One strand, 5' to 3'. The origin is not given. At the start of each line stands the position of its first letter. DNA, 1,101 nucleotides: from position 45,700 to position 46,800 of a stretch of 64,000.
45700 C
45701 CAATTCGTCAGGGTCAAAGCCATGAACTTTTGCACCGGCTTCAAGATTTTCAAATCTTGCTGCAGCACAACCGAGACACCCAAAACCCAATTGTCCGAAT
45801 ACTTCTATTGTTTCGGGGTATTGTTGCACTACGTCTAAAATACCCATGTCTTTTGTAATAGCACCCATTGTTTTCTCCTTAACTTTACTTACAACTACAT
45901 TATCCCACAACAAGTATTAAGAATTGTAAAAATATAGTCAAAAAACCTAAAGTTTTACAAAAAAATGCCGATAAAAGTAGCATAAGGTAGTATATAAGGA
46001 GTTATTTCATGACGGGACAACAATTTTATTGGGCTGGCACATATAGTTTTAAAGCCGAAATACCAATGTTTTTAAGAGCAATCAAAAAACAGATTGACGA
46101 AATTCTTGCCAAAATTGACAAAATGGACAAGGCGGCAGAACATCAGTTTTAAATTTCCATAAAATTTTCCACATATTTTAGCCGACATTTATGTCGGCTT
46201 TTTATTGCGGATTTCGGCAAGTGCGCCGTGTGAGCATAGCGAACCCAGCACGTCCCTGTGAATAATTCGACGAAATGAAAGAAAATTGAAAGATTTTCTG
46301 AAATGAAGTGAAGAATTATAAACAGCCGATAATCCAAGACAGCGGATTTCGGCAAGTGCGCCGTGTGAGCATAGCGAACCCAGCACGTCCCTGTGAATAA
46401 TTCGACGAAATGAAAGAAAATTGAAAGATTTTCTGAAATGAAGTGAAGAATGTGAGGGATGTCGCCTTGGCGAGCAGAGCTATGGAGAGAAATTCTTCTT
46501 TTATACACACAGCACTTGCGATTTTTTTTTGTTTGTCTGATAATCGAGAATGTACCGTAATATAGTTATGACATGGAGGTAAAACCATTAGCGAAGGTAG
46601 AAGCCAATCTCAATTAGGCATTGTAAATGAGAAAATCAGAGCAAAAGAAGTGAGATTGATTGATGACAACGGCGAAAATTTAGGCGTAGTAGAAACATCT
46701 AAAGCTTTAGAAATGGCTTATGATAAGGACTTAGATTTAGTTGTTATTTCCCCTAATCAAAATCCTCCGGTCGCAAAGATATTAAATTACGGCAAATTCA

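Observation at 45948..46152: Second exact sigma-28 promoter driving an unannotated 47-aa ORF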

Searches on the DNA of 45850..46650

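Call 88: search_rna_families(source=window, start=45850, end=46650, threshold=evalue, max_evalue=1)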
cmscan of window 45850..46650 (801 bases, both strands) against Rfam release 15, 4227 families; matches with E-value up to 1: 7.
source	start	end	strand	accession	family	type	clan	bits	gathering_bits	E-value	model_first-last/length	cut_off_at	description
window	46103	46205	+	RF01401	rseX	Gene; sRNA;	-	34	50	0.024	1-94/94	no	rseX Hfq binding RNA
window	46146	46215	+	RF02732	JA04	Gene; sRNA;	-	24.1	81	0.53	1-81/81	no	Aggregatibacter sRNA JA04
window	46131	46206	+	RF00057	RyhB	Gene; sRNA;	-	22.8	55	0.11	1-67/67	no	RyhB RNA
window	46174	46319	-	RF02073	STnc260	Gene; sRNA;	-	22.6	100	0.79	1-176/176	no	Salmonella enterica sRNA STnc260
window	46104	46199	+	RF01457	rli22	Gene; sRNA;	CL00114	21.3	80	0.71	1-111/111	no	Listeria sRNA rli22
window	46408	46469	-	RF00057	RyhB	Gene; sRNA;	-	19.1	55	0.82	1-67/67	no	RyhB RNA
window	46180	46240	-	RF02236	asX2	Gene; sRNA;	-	17.5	70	0.95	1-87/87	no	Xanthomonas sRNA asX2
